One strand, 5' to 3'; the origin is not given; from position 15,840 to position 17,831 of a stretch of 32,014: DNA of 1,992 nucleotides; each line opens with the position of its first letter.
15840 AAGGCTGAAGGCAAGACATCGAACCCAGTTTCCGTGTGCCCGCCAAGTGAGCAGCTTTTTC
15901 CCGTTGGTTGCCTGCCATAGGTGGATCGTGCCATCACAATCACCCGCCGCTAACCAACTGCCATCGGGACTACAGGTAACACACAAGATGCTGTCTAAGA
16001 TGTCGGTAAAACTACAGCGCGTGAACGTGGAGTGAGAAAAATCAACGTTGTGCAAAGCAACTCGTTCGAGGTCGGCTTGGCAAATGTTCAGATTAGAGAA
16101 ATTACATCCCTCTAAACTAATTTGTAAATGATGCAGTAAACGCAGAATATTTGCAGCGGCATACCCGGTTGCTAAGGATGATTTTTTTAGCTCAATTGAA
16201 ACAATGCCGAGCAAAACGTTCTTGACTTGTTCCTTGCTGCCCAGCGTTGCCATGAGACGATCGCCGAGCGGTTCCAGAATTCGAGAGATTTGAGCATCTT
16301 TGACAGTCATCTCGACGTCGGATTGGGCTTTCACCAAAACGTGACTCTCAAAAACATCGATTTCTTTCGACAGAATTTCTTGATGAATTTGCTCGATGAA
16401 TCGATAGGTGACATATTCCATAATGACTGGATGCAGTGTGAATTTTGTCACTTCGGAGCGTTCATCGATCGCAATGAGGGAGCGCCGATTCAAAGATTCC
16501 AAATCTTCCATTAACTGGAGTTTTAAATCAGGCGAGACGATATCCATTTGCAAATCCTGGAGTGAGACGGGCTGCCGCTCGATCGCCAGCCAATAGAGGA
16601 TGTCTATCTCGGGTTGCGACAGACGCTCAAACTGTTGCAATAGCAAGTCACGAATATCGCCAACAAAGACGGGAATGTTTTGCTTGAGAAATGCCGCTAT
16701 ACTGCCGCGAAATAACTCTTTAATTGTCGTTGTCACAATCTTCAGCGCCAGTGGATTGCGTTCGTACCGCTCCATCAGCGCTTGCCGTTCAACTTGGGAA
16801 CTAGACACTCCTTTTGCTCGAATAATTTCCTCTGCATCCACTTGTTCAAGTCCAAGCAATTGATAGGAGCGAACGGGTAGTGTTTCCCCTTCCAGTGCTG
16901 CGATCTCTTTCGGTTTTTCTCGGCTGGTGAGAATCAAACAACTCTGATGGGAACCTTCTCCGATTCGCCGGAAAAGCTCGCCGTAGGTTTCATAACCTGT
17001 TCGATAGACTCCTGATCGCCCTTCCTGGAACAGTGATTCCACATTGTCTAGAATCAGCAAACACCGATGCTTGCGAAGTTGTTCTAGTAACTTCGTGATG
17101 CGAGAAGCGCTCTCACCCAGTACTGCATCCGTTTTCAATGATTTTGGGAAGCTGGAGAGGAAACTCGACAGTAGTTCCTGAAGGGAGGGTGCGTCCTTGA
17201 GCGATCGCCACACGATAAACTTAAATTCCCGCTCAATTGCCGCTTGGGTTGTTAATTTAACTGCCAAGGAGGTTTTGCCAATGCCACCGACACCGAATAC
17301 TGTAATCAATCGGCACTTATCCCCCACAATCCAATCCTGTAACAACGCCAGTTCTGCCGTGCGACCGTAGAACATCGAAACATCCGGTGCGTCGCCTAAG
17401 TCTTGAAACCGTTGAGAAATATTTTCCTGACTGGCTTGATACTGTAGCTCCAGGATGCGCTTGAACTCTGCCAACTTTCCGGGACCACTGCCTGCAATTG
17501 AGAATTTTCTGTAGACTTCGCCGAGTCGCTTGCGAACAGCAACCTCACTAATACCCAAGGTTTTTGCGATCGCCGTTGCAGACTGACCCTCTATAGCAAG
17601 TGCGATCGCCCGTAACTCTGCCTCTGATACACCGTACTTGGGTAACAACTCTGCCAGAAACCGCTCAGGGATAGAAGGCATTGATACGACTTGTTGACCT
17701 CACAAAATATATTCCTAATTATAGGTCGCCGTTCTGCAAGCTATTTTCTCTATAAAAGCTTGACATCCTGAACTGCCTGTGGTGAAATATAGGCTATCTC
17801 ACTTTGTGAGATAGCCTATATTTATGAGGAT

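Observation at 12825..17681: HTH-NB-ARC-WD40 STAND NTPase apparently co-transcribed with a KamA-family radical SAM aminomutase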

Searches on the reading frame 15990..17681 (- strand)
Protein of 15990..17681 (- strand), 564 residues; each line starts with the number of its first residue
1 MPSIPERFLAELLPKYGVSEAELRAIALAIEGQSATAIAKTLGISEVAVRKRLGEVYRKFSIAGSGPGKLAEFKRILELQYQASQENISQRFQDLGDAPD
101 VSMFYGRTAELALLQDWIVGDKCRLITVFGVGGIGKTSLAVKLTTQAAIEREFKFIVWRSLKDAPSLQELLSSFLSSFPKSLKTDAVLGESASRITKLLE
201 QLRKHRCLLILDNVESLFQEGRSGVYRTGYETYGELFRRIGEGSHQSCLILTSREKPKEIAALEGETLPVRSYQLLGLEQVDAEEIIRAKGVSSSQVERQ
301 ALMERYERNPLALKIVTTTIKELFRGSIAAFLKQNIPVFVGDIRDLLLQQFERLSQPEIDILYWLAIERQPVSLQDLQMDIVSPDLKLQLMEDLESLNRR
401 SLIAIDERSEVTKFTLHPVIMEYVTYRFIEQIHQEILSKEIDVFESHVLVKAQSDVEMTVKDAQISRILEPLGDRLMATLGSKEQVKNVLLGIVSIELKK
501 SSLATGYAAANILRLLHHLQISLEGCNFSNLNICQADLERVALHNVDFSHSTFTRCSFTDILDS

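Call 7: search_protein_families(library=pfam, proteins=[window:15990-17681:-], max_evalue=1)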
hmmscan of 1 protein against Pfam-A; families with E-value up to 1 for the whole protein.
seq(564 aa): 19 families
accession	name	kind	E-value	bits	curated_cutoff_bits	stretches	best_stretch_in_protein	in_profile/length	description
PF00931.28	NB-ARC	-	1.6e-10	41.1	23.5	1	114-214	8-109/248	NB-ARC domain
PF13401.12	AAA_22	-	2.5e-07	31.5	27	1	122-220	4-97/130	AAA domain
PF00004.35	AAA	-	2.9e-07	31.4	21.2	1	128-255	3-110/131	ATPase family associated with various cellular activities (AAA)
PF05729.18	NACHT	-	5.8e-07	29.9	26.7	1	124-288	1-161/167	NACHT domain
PF00805.28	Pentapeptide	-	1.9e-06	27.7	20.2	1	522-560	2-40/40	Pentapeptide repeats (8 copies)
PF20703.3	nSTAND1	-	4.3e-06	27.1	27.1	1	100-224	12-134/379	Novel STAND NTPase 1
PF13191.12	AAA_16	-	9.7e-06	26.6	32.6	1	104-219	2-146/167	AAA ATPase domain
PF13384.12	HTH_23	-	0.00063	19.9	24.6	1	23-51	8-36/50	Homeodomain-like domain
PF13599.13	Pentapeptide_4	-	0.0009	19.7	38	1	521-560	26-65/78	Pentapeptide repeat region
PF20720.3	nSTAND3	-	0.0017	18.5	27.2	1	122-168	16-61/155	Novel STAND NTPase 3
PF00196.25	GerE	-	0.002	18.2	23.5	1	22-62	7-47/57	Bacterial regulatory proteins, luxR family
PF01637.24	ATPase_2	-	0.0057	16.9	33.2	1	104-218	1-123/225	ATPase domain predominantly from Archaea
PF08281.18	Sigma70_r4_2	-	0.021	14.9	25.7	1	25-53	18-47/54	Sigma-70, region 4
PF25201.1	nSTAND6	-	0.09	13.2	27.7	1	105-180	2-76/148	Novel STAND NTPase 6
PF23894.2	LD_SV2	-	0.16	12.8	29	1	522-561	16-55/92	SV2A/B/C luminal domain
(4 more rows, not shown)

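Call 27: find_homologous_proteins(query=window:16002-17681:-)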
Query seq(560 aa) (560 aa): 1440 proteins with E <= 0.001 among 8000 candidates; the best 120 are listed.
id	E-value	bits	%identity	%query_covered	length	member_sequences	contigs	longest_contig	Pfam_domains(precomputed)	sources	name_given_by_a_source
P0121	4.9e-143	496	47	100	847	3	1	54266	PF25048.2,PF23342.2,PF23411.2,PF23215.1,PF23393.3,PF23609.2,PF24797.2,PF20426.5,PF25460.2,PF11715.17,PF25178.1,PF23775.2,PF25173.2,PF23383.2,PF25171.2,PF12894.14,PF24780.2,PF16755.12,PF23761.2,PF25172.2,PF24782.3,PF08662.18,PF25047.1,PF26550.2,PF23756.2,PF23098.2,PF25168.2,PF24105.2,PF24805.2,PF2401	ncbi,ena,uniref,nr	ncbi:NB-ARC domain-containing protein [uncultured Nostoc sp.]|uniref:WD40 domain-containing protein 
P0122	1.5e-141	491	46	100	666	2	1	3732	PF25168.2,PF25174.2,PF24814.2,PF24105.2,PF24805.2,PF23381.2,PF25173.2,PF25171.2,PF12894.14,PF25175.2,PF24817.2,PF00931.29,PF13191.13,PF23409.2,PF23389.2,PF25172.2,PF24782.3,PF25391.2,PF05729.19,PF24807.2,PF25047.1,PF00400.39,PF23414.2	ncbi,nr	ncbi:MAG: NACHT domain-containing protein [Cyanobacteria bacterium RU_5_0]|nr:NACHT domain-containin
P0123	1.1e-135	471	50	84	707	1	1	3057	PF25168.2,PF24105.2,PF24805.2,PF25048.2,PF24017.3,PF23342.2,PF23760.2,PF24817.2,PF13401.13,PF00931.29,PF13191.13,PF23393.3,PF23389.2,PF23609.2,PF20426.5,PF05729.19,PF25460.2,PF00400.39,PF23414.2,PF23410.5,PF25174.2,PF24814.2,PF23381.2,PF21029.4,PF25173.2,PF25171.2,PF12894.14,PF25175.2,PF20703.4,PF24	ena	-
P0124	2.5e-131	457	45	96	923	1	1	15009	PF23769.2,PF23586.3,PF17005.12,PF25048.2,PF23342.2,PF23411.2,PF23215.1,PF13191.13,PF23770.2,PF23393.3,PF23609.2,PF24797.2,PF20426.5,PF05729.19,PF25460.2,PF11715.17,PF25178.1,PF23775.2,PF25173.2,PF23383.2,PF25171.2,PF12894.14,PF24780.2,PF16755.12,PF23761.2,PF25172.2,PF24782.3,PF08662.18,PF25047.1,PF2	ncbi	ncbi:MAG: NB-ARC domain-containing protein [Coleofasciculaceae cyanobacterium]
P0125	5.9e-130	453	51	84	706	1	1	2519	PF25168.2,PF24105.2,PF24805.2,PF24017.3,PF23342.2,PF24817.2,PF00931.29,PF23393.3,PF23609.2,PF20426.5,PF05729.19,PF00400.39,PF23414.2,PF23410.5,PF25174.2,PF24814.2,PF23381.2,PF25173.2,PF23383.2,PF25171.2,PF12894.14,PF25175.2,PF20703.4,PF24796.2,PF24780.2,PF23409.2,PF25172.2,PF24782.3,PF25391.2,PF2386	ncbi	ncbi:NACHT domain-containing protein, partial [Planktothrix sp. FACHB-1355]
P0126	8.0e-130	452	48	85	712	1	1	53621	PF25168.2,PF24105.2,PF24805.2,PF25048.2,PF24017.3,PF23342.2,PF23411.2,PF23760.2,PF24817.2,PF13401.13,PF00931.29,PF13191.13,PF23798.2,PF23393.3,PF23389.2,PF23609.2,PF20426.5,PF05729.19,PF25460.2,PF00400.39,PF23414.2,PF25178.1,PF23410.5,PF23775.2,PF25174.2,PF24814.2,PF23381.2,PF25173.2,PF23383.2,PF251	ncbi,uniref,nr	ncbi:NB-ARC domain-containing protein [Fischerella thermalis]|uniref:WD40 domain-containing protein 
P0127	3.1e-129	450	49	83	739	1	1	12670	PF25048.2,PF23342.2,PF23411.2,PF13191.13,PF23393.3,PF23609.2,PF20426.5,PF05729.19,PF25460.2,PF11715.17,PF25178.1,PF25173.2,PF23383.2,PF25171.2,PF12894.14,PF00805.29,PF20703.4,PF24780.2,PF23761.2,PF25172.2,PF24782.3,PF25047.1,PF26550.2,PF23098.2,PF25168.2,PF24105.2,PF24805.2,PF24017.3,PF23760.2,PF248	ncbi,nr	ncbi:MAG: NB-ARC domain-containing protein, partial [Fischerella sp.]|nr:NB-ARC domain-containing pr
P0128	5.1e-129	449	46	94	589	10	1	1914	PF00931.29,PF13191.13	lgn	-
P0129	5.8e-129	449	46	92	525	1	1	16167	PF00196.26,PF05729.19,PF13401.13,PF00931.29,PF13191.13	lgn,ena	-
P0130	6.8e-129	449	46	94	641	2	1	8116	PF25174.2,PF24814.2,PF23381.2,PF25173.2,PF25175.2,PF24817.2,PF20703.4,PF00931.29,PF13191.13,PF23409.2,PF05729.19,PF00400.39,PF23414.2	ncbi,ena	-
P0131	2.4e-128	447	46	92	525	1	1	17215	PF00196.26,PF05729.19,PF13401.13,PF00931.29,PF13191.13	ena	-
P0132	2.7e-128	447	47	92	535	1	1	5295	PF05729.19,PF00004.36,PF20703.4,PF00931.29,PF13191.13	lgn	-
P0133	3.5e-127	443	46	93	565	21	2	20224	PF05729.19,PF00931.29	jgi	jgi:DNA-binding CsgD family transcriptional regulator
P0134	3.6e-127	443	47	86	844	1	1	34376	PF23586.3,PF17005.12,PF25048.2,PF23342.2,PF23411.2,PF23215.1,PF13191.13,PF23770.2,PF23393.3,PF23609.2,PF20426.5,PF05729.19,PF25460.2,PF11715.17,PF25178.1,PF23775.2,PF25173.2,PF23383.2,PF25171.2,PF12894.14,PF24780.2,PF23761.2,PF25172.2,PF24782.3,PF25047.1,PF26550.2,PF23098.2,PF25168.2,PF24105.2,PF248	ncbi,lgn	ncbi:MAG: NB-ARC domain-containing protein [Nostoc sp.]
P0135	6.9e-127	442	48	83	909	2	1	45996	PF23586.3,PF17005.12,PF25048.2,PF23342.2,PF23411.2,PF23215.1,PF23770.2,PF23393.3,PF23609.2,PF24797.2,PF20426.5,PF05729.19,PF25460.2,PF11715.17,PF25178.1,PF23335.2,PF23775.2,PF25173.2,PF23383.2,PF25171.2,PF12894.14,PF24780.2,PF16755.12,PF23761.2,PF25172.2,PF24782.3,PF08662.18,PF25047.1,PF26550.2,PF23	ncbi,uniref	ncbi:NB-ARC domain-containing protein, partial [uncultured Nostoc sp.]|uniref:NB-ARC domain-containi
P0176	2.4e-119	418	44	92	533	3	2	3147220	PF05729.19,PF20703.4,PF00931.29,PF13191.13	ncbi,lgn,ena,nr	ncbi:MAG: NACHT domain-containing protein [Hormoscilla sp. GM7CHS1pb]|nr:NACHT domain-containing pro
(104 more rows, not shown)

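Call 48: search_protein_families(library=pfam, alignment_id=A2, max_evalue=0.01)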
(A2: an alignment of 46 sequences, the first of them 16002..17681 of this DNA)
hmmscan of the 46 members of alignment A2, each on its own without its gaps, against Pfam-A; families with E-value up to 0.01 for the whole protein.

A. member 1, window:16002-17681:- (560 aa): 12 families
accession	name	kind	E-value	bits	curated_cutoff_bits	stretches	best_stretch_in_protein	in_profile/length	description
PF00931.28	NB-ARC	-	1.6e-10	41.1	23.5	1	114-214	8-109/248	NB-ARC domain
PF13401.12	AAA_22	-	2.4e-07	31.5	27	1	122-220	4-97/130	AAA domain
PF00004.35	AAA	-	2.8e-07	31.5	21.2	1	128-255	3-110/131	ATPase family associated with various cellular activities (AAA)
PF05729.18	NACHT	-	5.7e-07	30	26.7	1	124-288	1-161/167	NACHT domain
PF00805.28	Pentapeptide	-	1.9e-06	27.8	20.2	1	522-560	2-40/40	Pentapeptide repeats (8 copies)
PF20703.3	nSTAND1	-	4.2e-06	27.1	27.1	1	100-224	12-134/379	Novel STAND NTPase 1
PF13191.12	AAA_16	-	9.7e-06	26.6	32.6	1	104-218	2-145/167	AAA ATPase domain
PF13384.12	HTH_23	-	0.00062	20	24.6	0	23-51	8-36/50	Homeodomain-like domain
PF20720.3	nSTAND3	-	0.0016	18.6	27.2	0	122-168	16-61/155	Novel STAND NTPase 3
PF00196.25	GerE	-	0.002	18.2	23.5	0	22-62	7-47/57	Bacterial regulatory proteins, luxR family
PF13599.13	Pentapeptide_4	-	0.0029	18.1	38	1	522-559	7-44/78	Pentapeptide repeat region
PF01637.24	ATPase_2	-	0.0057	16.9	33.2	0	104-218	1-123/225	ATPase domain predominantly from Archaea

B. families by the number of members that match (of 46 scanned): 25 families
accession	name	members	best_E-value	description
PF00931.28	NB-ARC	46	4.8e-18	NB-ARC domain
PF05729.18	NACHT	46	8.6e-13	NACHT domain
PF13191.12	AAA_16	46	2.7e-10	AAA ATPase domain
PF01637.24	ATPase_2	45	2.2e-06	ATPase domain predominantly from Archaea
PF13401.12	AAA_22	44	5.7e-09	AAA domain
PF00196.25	GerE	38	1e-07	Bacterial regulatory proteins, luxR family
PF20703.3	nSTAND1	36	5.6e-08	Novel STAND NTPase 1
PF00004.35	AAA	25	2.3e-07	ATPase family associated with various cellular activities (AAA)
PF20720.3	nSTAND3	24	7.5e-05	Novel STAND NTPase 3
PF25201.1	nSTAND6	21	9.1e-06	Novel STAND NTPase 6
PF25199.1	nSTAND_NTPase5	13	0.00011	Novel STAND NTPase 5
PF05621.17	TniB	12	6.9e-05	Bacterial TniB protein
PF08281.18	Sigma70_r4_2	10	1.5e-05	Sigma-70, region 4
PF24883.2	NPHP3_N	6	0.00038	Nephrocystin 3, N-terminal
PF00448.28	SRP54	4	0.0012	SRP54-type protein, GTPase domain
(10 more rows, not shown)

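Call 49: find_encoding_contigs(protein=P0176, flank=5000, max_places=1)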
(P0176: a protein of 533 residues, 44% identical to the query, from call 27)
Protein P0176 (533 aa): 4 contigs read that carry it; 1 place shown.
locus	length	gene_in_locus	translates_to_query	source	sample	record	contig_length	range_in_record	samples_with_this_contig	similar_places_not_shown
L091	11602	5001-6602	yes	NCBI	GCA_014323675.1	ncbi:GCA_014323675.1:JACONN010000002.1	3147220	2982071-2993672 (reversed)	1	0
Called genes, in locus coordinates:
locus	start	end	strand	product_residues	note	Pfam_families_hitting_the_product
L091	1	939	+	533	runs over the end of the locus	PF02638:GHL10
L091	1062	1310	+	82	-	-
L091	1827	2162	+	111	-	PF08869:XisI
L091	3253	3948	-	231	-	PF05685:Uma2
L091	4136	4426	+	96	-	-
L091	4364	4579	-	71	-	-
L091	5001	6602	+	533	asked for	PF20703:nSTAND1 (faint), PF00931:NB-ARC (weak), PF13191:AAA_16 (weak), PF05729:NACHT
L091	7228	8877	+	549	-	PF06293:Kdo, PF00069:Pkinase, PF01636:APH (faint), PF07714:PK_Tyr_Ser-Thr, PF03109:ABC1, PF00515:TPR_1, PF13414:TPR_11 (weak), PF13424:TPR_12 (weak), +7 more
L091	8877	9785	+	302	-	-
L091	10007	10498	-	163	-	-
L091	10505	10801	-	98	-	-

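Call 50: find_encoding_contigs(protein=P0126, flank=5000, max_places=1)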
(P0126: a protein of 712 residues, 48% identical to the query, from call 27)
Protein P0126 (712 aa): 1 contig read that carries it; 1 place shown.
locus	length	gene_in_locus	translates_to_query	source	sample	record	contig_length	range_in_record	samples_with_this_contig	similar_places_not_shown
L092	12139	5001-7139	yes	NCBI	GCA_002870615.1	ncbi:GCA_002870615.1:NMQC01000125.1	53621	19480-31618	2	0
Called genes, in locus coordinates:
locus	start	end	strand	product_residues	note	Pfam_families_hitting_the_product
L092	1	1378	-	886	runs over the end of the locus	PF22422:MGH1-like_GH, PF03200:Glyco_hydro_63 (weak), PF22422:MGH1-like_GH (weak)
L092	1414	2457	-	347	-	PF01436:NHL (faint), PF08450:SGL, PF03088:Str_synth (weak), PF01731:Arylesterase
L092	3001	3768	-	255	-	PF00106:adh_short, PF08659:KR, PF23441:SDR (weak), PF13561:adh_short_C2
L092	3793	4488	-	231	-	PF00881:Nitroreductase, PF14512:TM1586_NiRdase (faint)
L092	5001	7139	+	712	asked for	PF00931:NB-ARC, PF13191:AAA_16, PF23414:Beta-prop_EML_2, PF24782:WD40_MABP1-WDR62_2nd, PF24807:WD40_CDC20-Fz, PF24814:WD40_Prp19, PF25047:Beta-prop_TEP1_2nd, PF25171:Beta-prop_WDR36-Utp21_1st, +48 more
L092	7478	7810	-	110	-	-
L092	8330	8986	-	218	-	PF14518:Haem_oxygenas_2 (weak)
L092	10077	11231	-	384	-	PF01381:HTH_3, PF12844:HTH_19 (weak), PF13443:HTH_26, PF13560:HTH_31, PF13531:SBP_bac_11 (weak), PF03466:LysR_substrate (faint), PF12727:PBP_like, PF12974:Phosphonate-bd (faint)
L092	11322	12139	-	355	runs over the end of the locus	PF00005:ABC_tran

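Call 61: predict_structure(alignment_id=A2)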
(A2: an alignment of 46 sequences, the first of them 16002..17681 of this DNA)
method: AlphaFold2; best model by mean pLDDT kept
length: 560 residues; sequences in the alignment: 46
mean_pLDDT: 85.3   pTM: 0.55
mean pLDDT of the five models: 85.3, 84.2, 82.4, 81.7, 81.0
residues with pLDDT >= 90: 303; 70-90: 181; 50-70: 54; < 50: 22
segments of 3 or more residues with pLDDT < 50: 535-542, 550-560
pLDDT, mean of each block of 10 residues (from residue 1): 79 90 94 95 96 95 84 87 64 84 80 95 95 80 85 93 92 88 60 92 95 92 88 96 95 93 87 92 91 90 90 87 89 69 69 92 94 91 85 91 87 89 92 96 91 65 90 94 96 86 71 92 81 52 53 41
secondary structure, 60 per line:
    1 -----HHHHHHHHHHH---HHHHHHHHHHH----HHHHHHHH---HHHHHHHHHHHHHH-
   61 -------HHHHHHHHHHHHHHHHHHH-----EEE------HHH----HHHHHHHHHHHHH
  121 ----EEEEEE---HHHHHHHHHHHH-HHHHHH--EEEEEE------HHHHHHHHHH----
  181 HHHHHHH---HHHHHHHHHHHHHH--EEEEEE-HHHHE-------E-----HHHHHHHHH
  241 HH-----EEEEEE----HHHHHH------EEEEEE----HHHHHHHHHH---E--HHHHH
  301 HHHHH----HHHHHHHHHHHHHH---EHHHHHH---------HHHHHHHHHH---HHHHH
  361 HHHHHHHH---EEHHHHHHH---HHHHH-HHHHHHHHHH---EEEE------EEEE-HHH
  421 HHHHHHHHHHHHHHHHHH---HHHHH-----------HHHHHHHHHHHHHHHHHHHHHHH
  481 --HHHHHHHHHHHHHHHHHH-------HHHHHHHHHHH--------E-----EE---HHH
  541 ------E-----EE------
elements in order: H6-16 H20-30 H35-42 H46-59 H68-86 E92-94 H108-120 E125-130 H134-145 H147-152 E155-160 H167-176 H181-187 H191-204 E207-212 H214-217 H232-242 E248-253 H258-263 E270-275 H280-289 H296-305 H310-323 H328-333 H343-352 H356-368 H374-380 H384-388 H390-399 E403-406 E413-416 H418-438 H442-446 H458-480 H483-500 H508-518

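Call 63: fold_search(model_id=the predicted structure, library=pdb)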
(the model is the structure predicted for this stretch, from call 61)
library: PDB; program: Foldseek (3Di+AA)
matches with E <= 10: 1691; with E <= 0.001: 513
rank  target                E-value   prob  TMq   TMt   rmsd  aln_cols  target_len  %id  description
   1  9ria_C                4.0e-11  1.00  0.32  0.22  29.1       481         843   16  Cryo-EM structure of tomato NRC3-AVRcap1b complex (released 2025-07-23)
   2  9ri9_B                4.8e-11  1.00  0.34  0.23  30.0       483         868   15  Cryo-EM structure of the tomato NRC3 hexameric resistosome (released 2025-07-23)
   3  9ria_A                5.6e-11  1.00  0.32  0.22  29.4       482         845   15  Cryo-EM structure of tomato NRC3-AVRcap1b complex (released 2025-07-23)
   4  5juy_B                7.9e-11  1.00  0.31  0.15  22.8       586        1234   13  Active human apoptosome with procaspase-9 (released 2016-10-19)
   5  5juy_A                8.3e-11  1.00  0.31  0.16  21.2       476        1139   15  Active human apoptosome with procaspase-9 (released 2016-10-19)
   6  6j6i_C                2.2e-10  1.00  0.31  0.23  27.9       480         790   14  Reconstitution and structure of a plant NLR resistosome conferring immunity (released 2019-03-20)
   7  6j5t_C                4.2e-10  1.00  0.33  0.24  27.8       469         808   13  Reconstitution and structure of a plant NLR resistosome conferring immunity (released 2019-03-20)
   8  9h2l_A                4.2e-10  1.00  0.33  0.23  20.1       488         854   17  Cryo-EM structure of an octameric G10-resistosome from wheat (released 2025-09-24)
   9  4m9s_B                4.2e-10  1.00  0.32  0.34  18.5       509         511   15  crystal structure of CED-4 bound CED-3 fragment (released 2013-10-23)
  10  7xc2_A                4.7e-10  1.00  0.34  0.23  29.8       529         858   14  Cryo EM structure of oligomeric complex formed by wheat CNL Sr35 and the effector AvrSr35 of the wheat stem rust patho (released 2022-09-21)
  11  1z6t_B                5.2e-10  1.00  0.38  0.36  19.7       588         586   14  Structure of the apoptotic protease-activating factor 1 bound to ADP (released 2005-04-19)
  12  1z6t_A                5.2e-10  1.00  0.38  0.37  20.0       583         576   14  Structure of the apoptotic protease-activating factor 1 bound to ADP (released 2005-04-19)
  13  9cc8_A                1.2e-09  1.00  0.33  0.23  29.4       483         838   15  Hexameric state of the NRC4 resistosome (released 2024-09-11)
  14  8jol_B                1.3e-09  1.00  0.30  0.34  17.2       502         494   14  cryo-EM structure of the CED-4/CED-3 holoenzyme (released 2023-06-28)
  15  7xx2_A                1.5e-09  1.00  0.33  0.24  28.5       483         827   16  Cryo-EM structure of Sr35 resistosome induced by AvrSr35 R381A (released 2022-11-02)
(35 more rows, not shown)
